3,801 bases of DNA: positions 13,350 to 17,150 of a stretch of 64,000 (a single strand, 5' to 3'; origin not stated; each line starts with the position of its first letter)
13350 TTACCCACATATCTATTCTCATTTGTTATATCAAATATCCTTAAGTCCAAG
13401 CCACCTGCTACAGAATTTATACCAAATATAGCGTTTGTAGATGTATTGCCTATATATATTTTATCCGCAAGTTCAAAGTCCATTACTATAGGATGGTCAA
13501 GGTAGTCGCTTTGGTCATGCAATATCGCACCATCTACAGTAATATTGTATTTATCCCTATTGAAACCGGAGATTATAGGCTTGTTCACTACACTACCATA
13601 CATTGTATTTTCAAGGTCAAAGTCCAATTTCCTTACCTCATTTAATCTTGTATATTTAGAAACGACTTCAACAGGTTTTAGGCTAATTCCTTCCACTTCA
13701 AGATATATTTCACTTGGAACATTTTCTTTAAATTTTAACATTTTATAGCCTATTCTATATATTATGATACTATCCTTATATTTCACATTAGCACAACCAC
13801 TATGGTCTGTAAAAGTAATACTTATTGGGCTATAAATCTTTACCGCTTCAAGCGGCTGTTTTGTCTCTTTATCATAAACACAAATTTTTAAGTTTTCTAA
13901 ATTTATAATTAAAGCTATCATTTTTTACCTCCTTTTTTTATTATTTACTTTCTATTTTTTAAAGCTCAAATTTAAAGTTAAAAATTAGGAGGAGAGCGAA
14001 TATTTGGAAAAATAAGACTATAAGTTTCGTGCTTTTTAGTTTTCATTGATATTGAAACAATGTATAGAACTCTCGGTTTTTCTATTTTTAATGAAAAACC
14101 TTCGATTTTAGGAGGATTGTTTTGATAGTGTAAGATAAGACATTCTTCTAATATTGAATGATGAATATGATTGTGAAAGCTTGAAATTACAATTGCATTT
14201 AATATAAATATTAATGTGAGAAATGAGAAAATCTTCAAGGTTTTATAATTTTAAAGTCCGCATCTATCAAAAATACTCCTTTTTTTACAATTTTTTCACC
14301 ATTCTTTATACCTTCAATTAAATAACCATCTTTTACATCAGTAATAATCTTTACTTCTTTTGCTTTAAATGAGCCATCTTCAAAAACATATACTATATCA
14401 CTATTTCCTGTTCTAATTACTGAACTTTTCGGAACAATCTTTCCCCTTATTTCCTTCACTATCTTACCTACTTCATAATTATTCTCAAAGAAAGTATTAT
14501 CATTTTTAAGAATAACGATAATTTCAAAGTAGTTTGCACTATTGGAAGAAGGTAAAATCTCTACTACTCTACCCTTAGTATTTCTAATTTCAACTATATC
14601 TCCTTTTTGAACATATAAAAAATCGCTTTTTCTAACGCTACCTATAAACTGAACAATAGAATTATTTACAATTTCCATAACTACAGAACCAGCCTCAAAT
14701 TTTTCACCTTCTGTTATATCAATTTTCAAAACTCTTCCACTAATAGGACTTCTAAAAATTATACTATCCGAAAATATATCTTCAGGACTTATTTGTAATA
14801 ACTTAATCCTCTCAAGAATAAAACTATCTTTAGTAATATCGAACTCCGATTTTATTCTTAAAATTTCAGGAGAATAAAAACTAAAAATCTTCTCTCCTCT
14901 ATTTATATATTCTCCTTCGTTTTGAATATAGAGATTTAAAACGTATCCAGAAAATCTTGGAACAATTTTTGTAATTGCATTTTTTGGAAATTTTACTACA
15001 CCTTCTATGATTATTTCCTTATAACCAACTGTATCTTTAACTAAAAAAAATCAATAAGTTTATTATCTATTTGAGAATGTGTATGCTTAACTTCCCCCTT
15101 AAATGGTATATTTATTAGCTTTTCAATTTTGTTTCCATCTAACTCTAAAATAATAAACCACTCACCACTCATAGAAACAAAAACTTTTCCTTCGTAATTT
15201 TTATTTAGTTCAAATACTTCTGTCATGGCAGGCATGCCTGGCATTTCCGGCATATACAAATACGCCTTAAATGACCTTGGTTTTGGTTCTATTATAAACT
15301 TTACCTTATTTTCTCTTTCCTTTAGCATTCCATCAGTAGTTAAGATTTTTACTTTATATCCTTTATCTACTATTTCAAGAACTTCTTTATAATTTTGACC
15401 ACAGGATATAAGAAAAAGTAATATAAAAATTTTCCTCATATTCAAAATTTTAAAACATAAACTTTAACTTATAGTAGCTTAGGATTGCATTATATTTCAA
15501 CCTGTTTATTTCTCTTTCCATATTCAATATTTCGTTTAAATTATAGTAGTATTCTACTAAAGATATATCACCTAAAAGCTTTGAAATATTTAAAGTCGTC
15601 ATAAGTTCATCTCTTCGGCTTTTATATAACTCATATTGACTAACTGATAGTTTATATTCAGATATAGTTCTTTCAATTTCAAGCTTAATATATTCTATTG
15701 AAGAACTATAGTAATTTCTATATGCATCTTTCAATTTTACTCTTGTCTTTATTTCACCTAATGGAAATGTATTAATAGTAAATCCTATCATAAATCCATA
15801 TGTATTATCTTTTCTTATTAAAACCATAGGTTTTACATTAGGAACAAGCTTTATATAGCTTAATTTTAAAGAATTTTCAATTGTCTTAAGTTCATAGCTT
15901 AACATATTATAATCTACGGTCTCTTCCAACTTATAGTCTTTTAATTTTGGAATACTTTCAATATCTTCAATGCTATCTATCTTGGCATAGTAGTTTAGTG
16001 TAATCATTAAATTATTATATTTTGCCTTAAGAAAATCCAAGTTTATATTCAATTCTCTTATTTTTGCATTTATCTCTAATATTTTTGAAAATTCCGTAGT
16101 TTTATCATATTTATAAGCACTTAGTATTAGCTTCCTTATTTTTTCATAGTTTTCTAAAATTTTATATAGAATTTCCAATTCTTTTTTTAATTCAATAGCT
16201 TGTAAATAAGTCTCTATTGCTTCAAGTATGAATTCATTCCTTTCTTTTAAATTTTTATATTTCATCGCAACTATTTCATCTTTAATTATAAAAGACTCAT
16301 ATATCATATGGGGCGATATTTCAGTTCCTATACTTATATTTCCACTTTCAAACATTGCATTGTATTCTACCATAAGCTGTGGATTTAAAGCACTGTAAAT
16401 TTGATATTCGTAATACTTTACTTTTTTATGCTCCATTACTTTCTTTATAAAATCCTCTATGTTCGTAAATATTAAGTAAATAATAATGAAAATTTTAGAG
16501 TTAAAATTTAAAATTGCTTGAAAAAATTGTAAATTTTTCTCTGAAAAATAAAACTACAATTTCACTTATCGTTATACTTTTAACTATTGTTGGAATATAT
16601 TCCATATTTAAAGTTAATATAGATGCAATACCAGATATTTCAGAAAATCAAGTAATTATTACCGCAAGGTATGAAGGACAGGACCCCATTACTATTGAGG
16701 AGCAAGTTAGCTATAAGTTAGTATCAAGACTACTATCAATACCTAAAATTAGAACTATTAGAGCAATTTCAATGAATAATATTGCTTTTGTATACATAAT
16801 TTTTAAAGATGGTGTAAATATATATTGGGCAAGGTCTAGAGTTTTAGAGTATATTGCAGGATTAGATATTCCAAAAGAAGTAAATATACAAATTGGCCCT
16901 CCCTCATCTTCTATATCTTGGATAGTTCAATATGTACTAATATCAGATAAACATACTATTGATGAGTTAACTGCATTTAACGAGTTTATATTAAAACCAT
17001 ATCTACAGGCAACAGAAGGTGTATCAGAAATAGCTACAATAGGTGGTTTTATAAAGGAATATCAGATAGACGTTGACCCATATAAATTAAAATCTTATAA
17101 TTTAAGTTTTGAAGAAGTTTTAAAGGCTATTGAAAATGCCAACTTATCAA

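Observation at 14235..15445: CusB-like adaptor split by a frame change inside a T8 run that forms a U UUU UUU slippery heptamer followed by a stop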

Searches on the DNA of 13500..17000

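Call 71: search_rna_families(source=window, start=13500, end=17000, threshold=evalue, max_evalue=1)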
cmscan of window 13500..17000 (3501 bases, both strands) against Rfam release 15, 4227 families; matches with E-value up to 1: 0.
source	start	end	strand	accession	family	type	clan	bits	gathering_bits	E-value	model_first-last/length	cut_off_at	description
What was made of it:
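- On Programmed -1 ribosomal frameshift site: No Rfam hit (call 71).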

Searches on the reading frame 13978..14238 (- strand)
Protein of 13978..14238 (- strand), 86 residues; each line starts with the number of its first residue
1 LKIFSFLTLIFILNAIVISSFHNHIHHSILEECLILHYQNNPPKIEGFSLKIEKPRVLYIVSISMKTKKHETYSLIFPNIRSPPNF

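Call 6: search_protein_families(library=pfam, proteins=[window:13978-14238:-], max_evalue=0.01)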
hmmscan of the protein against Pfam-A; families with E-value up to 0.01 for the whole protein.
window:13978-14238:- (86 aa): 0 families

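Call 80: search_protein_families(library=pfam, proteins=[window:13978-14238:-], max_evalue=10)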
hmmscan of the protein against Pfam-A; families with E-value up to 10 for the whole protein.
window:13978-14238:- (86 aa): 0 families

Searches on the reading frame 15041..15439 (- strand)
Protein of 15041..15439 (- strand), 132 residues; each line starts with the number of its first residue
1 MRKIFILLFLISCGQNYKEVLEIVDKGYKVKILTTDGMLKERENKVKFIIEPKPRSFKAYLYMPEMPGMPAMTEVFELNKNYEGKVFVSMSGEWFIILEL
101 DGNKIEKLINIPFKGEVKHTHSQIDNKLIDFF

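Call 11: list_cluster_members(proteins=[P0002, window:15041-15439:-, window:15041-15445:-])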
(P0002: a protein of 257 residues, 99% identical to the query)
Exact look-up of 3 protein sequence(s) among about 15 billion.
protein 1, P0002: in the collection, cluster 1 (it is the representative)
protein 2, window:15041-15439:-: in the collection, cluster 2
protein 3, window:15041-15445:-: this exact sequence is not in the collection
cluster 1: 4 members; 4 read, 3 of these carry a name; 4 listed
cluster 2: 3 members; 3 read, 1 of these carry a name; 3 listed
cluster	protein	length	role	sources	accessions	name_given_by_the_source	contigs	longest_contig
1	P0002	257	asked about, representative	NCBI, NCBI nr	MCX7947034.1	MAG: efflux RND transporter periplasmic adaptor subunit [candidate division WOR-3 ... | efflux RND transporter periplasmic adaptor subunit [candidate division WOR-3 bacterium]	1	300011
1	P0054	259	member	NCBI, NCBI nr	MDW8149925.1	MAG: efflux RND transporter periplasmic adaptor subunit [candidate division WOR-3 ... | efflux RND transporter periplasmic adaptor subunit [candidate division WOR-3 bacterium]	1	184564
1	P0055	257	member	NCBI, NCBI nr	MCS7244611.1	MAG: efflux RND transporter periplasmic adaptor subunit [candidate division WOR-3 ... | efflux RND transporter periplasmic adaptor subunit [candidate division WOR-3 bacterium]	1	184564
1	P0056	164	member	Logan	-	-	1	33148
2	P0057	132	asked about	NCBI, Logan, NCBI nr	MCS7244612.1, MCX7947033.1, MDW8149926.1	MAG: FixH family protein [candidate division WOR-3 bacterium] | FixH family protein [candidate division WOR-3 bacterium]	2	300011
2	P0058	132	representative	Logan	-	-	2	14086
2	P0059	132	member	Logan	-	-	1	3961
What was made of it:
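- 15041..15439 (-): Zero-frame ORF of 132 aa from the ATG (an alternative TTG lies at 15445). It is a lipoprotein with a YtkA-like beta-sandwich domain and a His-containing tail, ending ...KLIDFF-TAG. The exact 132-aa protein is in public databases as 'FixH family protein' of WOR-3 MAGs (call 11).
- Checked: The likely start is the ATG at 15439, giving 132 aa as in the public annotation (call 11).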

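Call 12: find_encoding_contigs(protein=window:15041-15439:-, flank=3000, max_places=10)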
Protein window:15041-15439:- (132 aa): 3 contigs read that carry it; 3 places shown.
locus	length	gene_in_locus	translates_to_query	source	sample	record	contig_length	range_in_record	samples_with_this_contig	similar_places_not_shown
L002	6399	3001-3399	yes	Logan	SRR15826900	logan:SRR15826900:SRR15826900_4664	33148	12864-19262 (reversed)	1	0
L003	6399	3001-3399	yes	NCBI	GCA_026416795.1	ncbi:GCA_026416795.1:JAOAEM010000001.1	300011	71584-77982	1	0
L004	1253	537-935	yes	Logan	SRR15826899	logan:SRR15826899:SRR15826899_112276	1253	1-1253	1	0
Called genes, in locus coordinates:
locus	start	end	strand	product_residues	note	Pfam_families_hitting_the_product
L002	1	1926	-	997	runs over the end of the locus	PF00873:ACR_tran, PF03176:MMPL (weak)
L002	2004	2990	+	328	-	-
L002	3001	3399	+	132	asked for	PF13115:YtkA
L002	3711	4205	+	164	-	PF25989:YknX_C (weak)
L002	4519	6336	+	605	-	-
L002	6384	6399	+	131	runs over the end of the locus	PF04314:LpqE-like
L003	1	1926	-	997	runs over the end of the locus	PF00873:ACR_tran, PF03176:MMPL (weak)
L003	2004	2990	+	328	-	-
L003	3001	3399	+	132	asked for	PF13115:YtkA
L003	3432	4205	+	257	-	PF25919:BSH_CusB, PF25989:YknX_C (weak)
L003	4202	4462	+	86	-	-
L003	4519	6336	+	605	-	-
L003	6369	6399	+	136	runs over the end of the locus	PF04314:LpqE-like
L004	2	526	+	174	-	?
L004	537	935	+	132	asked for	PF13115:YtkA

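Call 13: find_encoding_contigs(protein=P0058, flank=3000, max_places=10)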
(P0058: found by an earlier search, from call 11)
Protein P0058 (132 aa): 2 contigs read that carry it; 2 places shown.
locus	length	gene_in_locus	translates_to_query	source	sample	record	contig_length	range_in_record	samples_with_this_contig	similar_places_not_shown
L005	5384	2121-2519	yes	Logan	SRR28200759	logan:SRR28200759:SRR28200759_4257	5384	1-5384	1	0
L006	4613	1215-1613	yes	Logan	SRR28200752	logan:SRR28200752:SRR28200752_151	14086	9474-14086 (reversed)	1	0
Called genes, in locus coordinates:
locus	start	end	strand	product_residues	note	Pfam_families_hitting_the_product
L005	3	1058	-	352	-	?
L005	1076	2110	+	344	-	-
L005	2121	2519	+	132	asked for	PF13115:YtkA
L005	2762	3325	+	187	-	-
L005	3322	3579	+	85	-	-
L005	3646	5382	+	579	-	?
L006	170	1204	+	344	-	-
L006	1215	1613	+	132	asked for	PF13115:YtkA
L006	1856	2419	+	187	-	-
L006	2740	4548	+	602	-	-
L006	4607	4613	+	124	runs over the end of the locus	PF04314:LpqE-like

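Call 14: find_encoding_contigs(protein=P0059, flank=3000, max_places=10)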
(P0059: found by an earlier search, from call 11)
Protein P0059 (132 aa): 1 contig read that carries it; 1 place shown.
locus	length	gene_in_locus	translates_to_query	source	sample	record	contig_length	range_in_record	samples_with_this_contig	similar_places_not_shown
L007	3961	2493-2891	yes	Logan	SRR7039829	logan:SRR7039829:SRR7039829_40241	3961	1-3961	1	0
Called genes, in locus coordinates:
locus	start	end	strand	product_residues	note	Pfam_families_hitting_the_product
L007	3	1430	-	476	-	?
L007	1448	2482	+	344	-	-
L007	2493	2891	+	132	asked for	PF13115:YtkA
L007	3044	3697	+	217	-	-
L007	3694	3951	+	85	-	-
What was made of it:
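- Gene callers pick different starts in each lineage, giving 164, 187, 217 or 257 aa (calls 12-14).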

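Call 15: find_encoding_contigs(protein=P0055, flank=3000, max_places=10)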
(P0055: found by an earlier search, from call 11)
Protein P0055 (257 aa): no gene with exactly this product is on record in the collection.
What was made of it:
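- Tried and rejected: P0055 could not be traced to a contig (call 15).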

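Call 28: find_homologous_proteins(query=window:15044-15439:-)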
Query seq(132 aa) (132 aa): 5 proteins with E <= 0.001 among 19 candidates.
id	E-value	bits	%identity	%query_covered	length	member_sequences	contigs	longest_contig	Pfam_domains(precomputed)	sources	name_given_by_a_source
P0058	4.2e-78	277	94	100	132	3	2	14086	PF13115.12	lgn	-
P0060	7.4e-53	196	65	99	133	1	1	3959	PF13115.12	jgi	-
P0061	4.2e-49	183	65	100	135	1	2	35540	PF13115.12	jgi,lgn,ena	-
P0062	2.1e-45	171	63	100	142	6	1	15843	-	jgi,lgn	jgi:hypothetical protein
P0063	3.2e-32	129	64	73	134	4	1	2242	-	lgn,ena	-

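Call 33: find_encoding_contigs(protein=P0062, flank=2500, max_places=10)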
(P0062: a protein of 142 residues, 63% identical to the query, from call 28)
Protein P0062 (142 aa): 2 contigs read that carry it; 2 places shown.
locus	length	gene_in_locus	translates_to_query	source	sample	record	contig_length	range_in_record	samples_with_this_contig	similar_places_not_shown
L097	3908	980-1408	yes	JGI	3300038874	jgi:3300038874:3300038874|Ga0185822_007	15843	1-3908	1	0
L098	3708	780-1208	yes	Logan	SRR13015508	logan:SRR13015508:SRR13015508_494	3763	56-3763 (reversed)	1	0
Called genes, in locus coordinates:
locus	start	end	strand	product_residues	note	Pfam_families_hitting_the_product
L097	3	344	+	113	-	PF01555:N6_N4_Mtase, PF02086:MethyltransfD12 (faint)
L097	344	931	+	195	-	PF09522:RE_R_Pab1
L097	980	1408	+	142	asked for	-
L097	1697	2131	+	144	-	-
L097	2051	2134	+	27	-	-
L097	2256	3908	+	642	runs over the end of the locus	PF00873:ACR_tran, PF03176:MMPL (weak)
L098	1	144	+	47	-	?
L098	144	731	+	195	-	PF09522:RE_R_Pab1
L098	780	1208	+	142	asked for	-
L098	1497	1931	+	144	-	-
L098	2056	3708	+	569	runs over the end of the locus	?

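Call 34: find_encoding_contigs(protein=P0061, flank=2500, max_places=10)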
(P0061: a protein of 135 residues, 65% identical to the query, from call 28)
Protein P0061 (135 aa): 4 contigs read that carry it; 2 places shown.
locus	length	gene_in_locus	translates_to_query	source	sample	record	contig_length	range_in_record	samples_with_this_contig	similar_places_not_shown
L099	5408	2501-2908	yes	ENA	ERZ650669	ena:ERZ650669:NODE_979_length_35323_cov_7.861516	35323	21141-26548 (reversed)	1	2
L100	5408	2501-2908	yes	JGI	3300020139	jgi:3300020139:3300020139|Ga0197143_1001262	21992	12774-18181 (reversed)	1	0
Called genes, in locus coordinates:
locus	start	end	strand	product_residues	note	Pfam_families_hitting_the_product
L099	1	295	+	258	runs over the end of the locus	PF08282:Hydrolase_3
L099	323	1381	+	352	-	PF01098:FTSW_RODA_SPOVE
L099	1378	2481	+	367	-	PF13477:Glyco_trans_4_2, PF00534:Glycos_transf_1, PF13692:Glyco_trans_1_4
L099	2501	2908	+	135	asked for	PF13115:YtkA (weak)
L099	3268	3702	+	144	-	-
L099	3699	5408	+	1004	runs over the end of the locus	PF00873:ACR_tran, PF03176:MMPL (weak)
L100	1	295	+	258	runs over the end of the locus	PF08282:Hydrolase_3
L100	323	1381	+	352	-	PF01098:FTSW_RODA_SPOVE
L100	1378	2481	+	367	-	PF13477:Glyco_trans_4_2, PF00534:Glycos_transf_1, PF13692:Glyco_trans_1_4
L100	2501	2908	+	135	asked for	PF13115:YtkA (weak)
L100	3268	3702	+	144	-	-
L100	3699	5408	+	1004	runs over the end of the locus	PF00873:ACR_tran, PF03176:MMPL (weak)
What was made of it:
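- Related lineages from SPAdes-type assemblies reproduce their own states in several samples (calls 33, 34).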

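Call 35: find_encoding_contigs(protein=P0060, flank=2500, max_places=10)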
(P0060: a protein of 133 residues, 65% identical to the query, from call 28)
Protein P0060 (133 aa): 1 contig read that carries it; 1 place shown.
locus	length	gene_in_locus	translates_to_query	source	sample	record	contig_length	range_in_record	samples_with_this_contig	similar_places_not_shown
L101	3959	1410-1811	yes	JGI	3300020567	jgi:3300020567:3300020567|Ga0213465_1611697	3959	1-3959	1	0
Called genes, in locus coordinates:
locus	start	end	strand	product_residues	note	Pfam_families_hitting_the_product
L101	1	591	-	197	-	?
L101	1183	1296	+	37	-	-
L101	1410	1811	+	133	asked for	PF13115:YtkA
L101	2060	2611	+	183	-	PF25975:CzcB_C (faint), PF25989:YknX_C (faint)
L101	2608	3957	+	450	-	?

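Call 81: search_protein_representatives(protein=window:15044-15439:-)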
Query: 132 residues. Proteins with E-value up to 0.001 (for the whole library): 18; up to 1e-10: 10; up to 1e-30: 3. The best 18 are listed.
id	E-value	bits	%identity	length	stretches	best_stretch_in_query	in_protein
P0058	1.3e-78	277.2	94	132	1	1-132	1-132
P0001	6.7e-50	184.4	65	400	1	3-130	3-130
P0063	1.0e-32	128.8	64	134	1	35-132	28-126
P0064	2.0e-27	111.7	71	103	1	1-79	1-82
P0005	2.6e-21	91.9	41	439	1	5-123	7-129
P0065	8.8e-18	80.5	38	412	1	4-123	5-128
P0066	4.4e-15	71.8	36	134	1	5-119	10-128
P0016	5.8e-15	71.4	38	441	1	5-118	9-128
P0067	1.2e-13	67.1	35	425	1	4-118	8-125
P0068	2.7e-11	59.5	38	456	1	15-117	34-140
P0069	5.8e-09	52.0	41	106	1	4-74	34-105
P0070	1.8e-07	47.2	58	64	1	63-112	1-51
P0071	4.1e-07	46.0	60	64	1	1-47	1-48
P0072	3.0e-05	40.0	40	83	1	6-68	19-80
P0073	5.4e-05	39.1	31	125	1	1-110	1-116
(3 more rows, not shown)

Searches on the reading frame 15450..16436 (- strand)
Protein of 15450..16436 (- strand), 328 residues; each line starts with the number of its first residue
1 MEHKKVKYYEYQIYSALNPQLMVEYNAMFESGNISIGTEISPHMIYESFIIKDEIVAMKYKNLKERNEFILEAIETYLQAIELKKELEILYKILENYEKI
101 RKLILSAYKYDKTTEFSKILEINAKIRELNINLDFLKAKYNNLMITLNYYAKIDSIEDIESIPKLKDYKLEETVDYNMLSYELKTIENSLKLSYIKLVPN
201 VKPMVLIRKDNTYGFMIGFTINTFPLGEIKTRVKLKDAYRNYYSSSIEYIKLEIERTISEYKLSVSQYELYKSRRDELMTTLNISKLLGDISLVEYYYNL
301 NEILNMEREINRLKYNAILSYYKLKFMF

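Call 6: search_protein_families(library=pfam, proteins=[window:15450-16436:-], max_evalue=0.01)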
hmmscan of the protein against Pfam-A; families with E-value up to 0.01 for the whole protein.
window:15450-16436:- (328 aa): 1 family
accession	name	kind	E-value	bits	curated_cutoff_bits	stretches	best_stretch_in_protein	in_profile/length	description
PF02321.23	OEP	-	3.8e-08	33.8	22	1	52-150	88-185/187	Outer membrane efflux protein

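Call 7: search_protein_families(library=ncbifam, proteins=[window:15450-16436:-], max_evalue=0.01)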
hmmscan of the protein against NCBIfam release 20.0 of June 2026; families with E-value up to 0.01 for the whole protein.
window:15450-16436:- (328 aa): 0 families

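Call 80: search_protein_families(library=pfam, proteins=[window:15450-16436:-], max_evalue=10)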
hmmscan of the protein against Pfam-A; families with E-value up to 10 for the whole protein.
window:15450-16436:- (328 aa): 6 families
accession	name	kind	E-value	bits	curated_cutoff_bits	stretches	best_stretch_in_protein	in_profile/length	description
PF02321.23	OEP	-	3.8e-08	33.8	22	2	52-150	88-185/187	Outer membrane efflux protein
PF11083.13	Relaxase_C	-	0.018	15.7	30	1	48-154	11-123/125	C-terminal helical hairpin domain from relaxase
PF02185.22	HR1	-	0.036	14.5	33.1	1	82-140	4-56/67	Hr1 repeat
PF14389.11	Lzipper-MIP1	-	0.11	13.3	32.2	1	80-129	6-56/84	Leucine-zipper of ternary complex factor MIP1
PF02403.27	Seryl_tRNA_N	-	0.45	11.2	28.2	1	92-163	6-77/108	Seryl-tRNA synthetase N-terminal domain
PF13414.12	TPR_11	-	0.76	10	26.8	1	72-88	12-28/42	TPR repeat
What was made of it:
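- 15450..16436 (-): Upstream gene in the same orientation: a 328-aa outer-membrane efflux protein-like product (weak OEP match). PF02321 at 33.8 bits against a cut-off of 22 (calls 6, 80).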
